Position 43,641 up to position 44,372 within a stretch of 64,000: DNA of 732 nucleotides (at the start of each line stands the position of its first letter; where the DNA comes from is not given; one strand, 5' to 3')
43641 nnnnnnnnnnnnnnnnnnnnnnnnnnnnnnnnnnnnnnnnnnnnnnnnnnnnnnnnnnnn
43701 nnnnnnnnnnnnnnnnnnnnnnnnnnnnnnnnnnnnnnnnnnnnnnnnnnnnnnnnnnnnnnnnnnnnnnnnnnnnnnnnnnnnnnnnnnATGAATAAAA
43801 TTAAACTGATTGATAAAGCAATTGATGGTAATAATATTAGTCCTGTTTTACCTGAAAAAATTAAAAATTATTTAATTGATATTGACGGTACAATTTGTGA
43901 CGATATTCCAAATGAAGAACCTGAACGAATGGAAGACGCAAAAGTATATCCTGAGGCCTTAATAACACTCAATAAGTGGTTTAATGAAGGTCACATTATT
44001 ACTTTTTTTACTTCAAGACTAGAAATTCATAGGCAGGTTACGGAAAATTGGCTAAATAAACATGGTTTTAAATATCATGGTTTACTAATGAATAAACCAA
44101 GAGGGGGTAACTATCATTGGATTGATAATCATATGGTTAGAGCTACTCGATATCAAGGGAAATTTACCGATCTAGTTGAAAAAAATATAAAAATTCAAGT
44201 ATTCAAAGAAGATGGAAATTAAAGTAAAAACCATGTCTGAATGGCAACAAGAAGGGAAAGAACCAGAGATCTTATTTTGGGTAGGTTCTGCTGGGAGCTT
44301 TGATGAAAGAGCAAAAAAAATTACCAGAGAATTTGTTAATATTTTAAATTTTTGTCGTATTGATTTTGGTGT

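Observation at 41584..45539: Translationally coupled envelope cluster: orphan MlaD + split HdrED/DsrMK-like Fe-S/CCG oxidoreductase + HAD-like + unknown protein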

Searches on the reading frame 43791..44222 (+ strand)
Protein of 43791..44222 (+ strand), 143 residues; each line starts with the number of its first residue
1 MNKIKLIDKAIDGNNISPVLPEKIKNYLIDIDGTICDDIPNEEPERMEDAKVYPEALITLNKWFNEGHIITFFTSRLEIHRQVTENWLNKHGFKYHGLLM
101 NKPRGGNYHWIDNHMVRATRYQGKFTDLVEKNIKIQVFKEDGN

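Call 3: search_protein_families(library=pfam, proteins=[window:43791-44222:+], max_evalue=0.01)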
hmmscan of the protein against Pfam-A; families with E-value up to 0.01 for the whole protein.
window:43791-44222:+ (143 aa): 3 families
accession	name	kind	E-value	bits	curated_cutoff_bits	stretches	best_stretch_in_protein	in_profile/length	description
PF24694.1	LNS2_PITM1-3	-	2.6e-09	37.6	27.7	1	28-100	2-70/124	PITM 1-3, LNS2 domain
PF03767.20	Acid_phosphat_B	-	1e-05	25.6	27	1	47-104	116-174/230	HAD superfamily, subfamily IIIB (Acid phosphatase)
PF25109.1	HAD_PNKP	-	0.0039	17.8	27.6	1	26-102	3-89/143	Polynucleotide kinase PNKP phosphatase domain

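Call 4: search_protein_families(library=ncbifam, proteins=[window:43791-44222:+], max_evalue=0.01)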
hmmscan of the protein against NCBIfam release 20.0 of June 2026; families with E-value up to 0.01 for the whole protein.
window:43791-44222:+ (143 aa): 6 families
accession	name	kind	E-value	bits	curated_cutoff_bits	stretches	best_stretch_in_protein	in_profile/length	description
TIGR01680.1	Veg_Stor_Prot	equivalog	0.00028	20.5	375.8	1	49-103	138-193/270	vegetative storage protein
TIGR01662.1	HAD-SF-IIIA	subfamily_domain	0.0026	17.8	44.6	1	28-115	4-106/141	HAD-IIIA family hydrolase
TIGR00099.1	Cof-subfamily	subfamily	0.0029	17.2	137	1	28-85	3-48/256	Cof-type HAD-IIB family hydrolase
TIGR01689.1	EcbF-BcbF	subfamily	0.0032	17.4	162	0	83-134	68-120/126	capsule biosynthesis phosphatase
TIGR01675.1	plant-AP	equivalog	0.0062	15.8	264.3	0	54-104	123-173/229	plant acid phosphatase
TIGR01484.1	HAD-SF-IIB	subfamily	0.0068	16.5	41.8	1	28-118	3-89/221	HAD-IIB family hydrolase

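Call 35: search_solved_structures(query=window:43791-44222:+, max_evalue=1, show_alignments=2)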
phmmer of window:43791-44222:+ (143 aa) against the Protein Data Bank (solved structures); distinct sequences matched with E-value up to 1: 6.
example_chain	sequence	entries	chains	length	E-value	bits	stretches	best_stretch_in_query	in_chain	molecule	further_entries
1xpj_A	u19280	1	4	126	0.021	18.1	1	75-123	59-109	hypothetical protein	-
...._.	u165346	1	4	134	0.035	17.4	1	25-121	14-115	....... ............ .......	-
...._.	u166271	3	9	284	0.053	16.9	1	48-98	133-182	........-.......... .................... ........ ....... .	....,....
8z3h_A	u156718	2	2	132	0.16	15.3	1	71-133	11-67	Activator of 90 kDa heat shock protein ATPase homolog 1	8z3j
1x53_A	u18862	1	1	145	0.19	15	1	71-133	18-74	Activator of 90 kDa heat shock protein ATPase homolog 1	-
8u04_A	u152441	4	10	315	0.46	13.8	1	67-105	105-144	RedE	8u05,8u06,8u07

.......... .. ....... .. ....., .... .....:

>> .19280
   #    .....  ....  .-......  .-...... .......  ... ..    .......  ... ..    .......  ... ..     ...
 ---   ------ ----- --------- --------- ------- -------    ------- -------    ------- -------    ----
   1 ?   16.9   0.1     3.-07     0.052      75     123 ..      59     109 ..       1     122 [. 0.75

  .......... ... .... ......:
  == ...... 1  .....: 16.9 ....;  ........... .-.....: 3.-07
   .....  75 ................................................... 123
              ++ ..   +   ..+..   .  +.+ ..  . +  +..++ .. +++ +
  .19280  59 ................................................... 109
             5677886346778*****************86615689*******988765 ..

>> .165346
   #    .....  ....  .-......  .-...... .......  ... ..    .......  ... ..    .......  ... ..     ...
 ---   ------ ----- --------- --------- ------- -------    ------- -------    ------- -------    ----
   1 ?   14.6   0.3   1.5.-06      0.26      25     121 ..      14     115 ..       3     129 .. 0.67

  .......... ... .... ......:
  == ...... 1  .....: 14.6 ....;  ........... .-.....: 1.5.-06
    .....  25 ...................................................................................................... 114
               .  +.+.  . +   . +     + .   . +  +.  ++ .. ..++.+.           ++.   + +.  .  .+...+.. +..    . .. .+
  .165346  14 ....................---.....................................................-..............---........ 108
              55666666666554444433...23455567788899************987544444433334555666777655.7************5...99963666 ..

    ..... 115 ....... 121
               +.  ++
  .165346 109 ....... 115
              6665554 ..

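Call 81: search_solved_structures(query=A4, max_evalue=1, show_alignments=3)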
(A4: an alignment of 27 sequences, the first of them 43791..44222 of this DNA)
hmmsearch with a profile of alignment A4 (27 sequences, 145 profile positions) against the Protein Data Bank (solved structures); distinct sequences matched with E-value up to 1: 10.
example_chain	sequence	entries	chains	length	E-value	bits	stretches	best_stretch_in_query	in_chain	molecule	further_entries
1xpj_A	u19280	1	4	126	0.00077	22.4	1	29-127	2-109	hypothetical protein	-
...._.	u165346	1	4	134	0.0012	21.9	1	27-124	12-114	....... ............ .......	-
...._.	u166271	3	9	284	0.0061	19.6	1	55-99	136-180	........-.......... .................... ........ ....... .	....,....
8z3h_A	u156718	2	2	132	0.18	14.8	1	75-136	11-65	Activator of 90 kDa heat shock protein ATPase homolog 1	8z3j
1x53_A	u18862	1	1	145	0.23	14.4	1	75-136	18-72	Activator of 90 kDa heat shock protein ATPase homolog 1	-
4xrp_A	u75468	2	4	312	0.41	13.6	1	31-106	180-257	Pnkp1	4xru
5h8z_A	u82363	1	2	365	0.53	13.3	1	38-133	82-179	Bacteriochlorophyll a protein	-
3eni_A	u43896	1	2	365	0.53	13.2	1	38-133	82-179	Bacteriochlorophyll a protein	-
3bsd_A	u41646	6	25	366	0.53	13.2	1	38-133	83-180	Bacteriochlorophyll a protein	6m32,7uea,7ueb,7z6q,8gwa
7dme_A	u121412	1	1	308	0.74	12.8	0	75-136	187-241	Activator of 90 kDa heat shock protein ATPase homolog 1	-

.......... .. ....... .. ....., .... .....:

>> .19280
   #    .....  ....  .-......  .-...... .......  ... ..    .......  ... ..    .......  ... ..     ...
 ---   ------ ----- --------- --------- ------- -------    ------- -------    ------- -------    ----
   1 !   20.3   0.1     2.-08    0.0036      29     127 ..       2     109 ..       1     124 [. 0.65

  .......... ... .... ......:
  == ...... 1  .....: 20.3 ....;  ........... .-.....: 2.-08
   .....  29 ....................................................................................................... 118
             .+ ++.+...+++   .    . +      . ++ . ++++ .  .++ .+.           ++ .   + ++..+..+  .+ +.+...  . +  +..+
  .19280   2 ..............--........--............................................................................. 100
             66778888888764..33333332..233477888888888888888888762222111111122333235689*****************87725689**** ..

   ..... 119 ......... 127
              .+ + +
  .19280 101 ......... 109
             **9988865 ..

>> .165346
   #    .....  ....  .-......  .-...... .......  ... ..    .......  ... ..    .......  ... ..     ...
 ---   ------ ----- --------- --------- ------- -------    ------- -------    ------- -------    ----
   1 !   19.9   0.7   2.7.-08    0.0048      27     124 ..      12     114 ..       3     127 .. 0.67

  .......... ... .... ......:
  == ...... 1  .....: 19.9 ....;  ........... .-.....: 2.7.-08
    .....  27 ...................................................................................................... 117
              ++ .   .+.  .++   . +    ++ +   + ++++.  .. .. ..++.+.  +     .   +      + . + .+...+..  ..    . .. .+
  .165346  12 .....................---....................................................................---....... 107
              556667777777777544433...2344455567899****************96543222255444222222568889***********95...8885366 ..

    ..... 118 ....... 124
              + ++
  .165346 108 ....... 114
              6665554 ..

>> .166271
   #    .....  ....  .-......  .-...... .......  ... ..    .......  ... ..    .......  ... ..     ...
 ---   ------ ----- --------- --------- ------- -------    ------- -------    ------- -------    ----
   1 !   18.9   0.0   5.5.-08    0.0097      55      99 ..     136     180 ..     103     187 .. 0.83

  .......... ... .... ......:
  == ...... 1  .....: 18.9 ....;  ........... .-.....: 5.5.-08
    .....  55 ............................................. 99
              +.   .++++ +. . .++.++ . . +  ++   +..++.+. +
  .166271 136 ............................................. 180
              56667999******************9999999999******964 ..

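Call 82: search_protein_families(library=phrogs, proteins=[window:43791-44222:+], max_evalue=0.01)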
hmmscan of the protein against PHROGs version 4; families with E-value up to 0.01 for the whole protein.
window:43791-44222:+ (143 aa): 3 families
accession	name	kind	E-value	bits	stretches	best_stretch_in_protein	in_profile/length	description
phrog_1238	-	moron, auxiliary metabolic gene and host takeover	3.8e-14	53.6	1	22-118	20-119/155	phosphoheptose isomerase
phrog_415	-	other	8.3e-10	39.7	1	11-101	9-114/218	polynucleotide kinase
phrog_505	-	other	1.4e-05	25.7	1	21-103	158-242/295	polynucleotide kinase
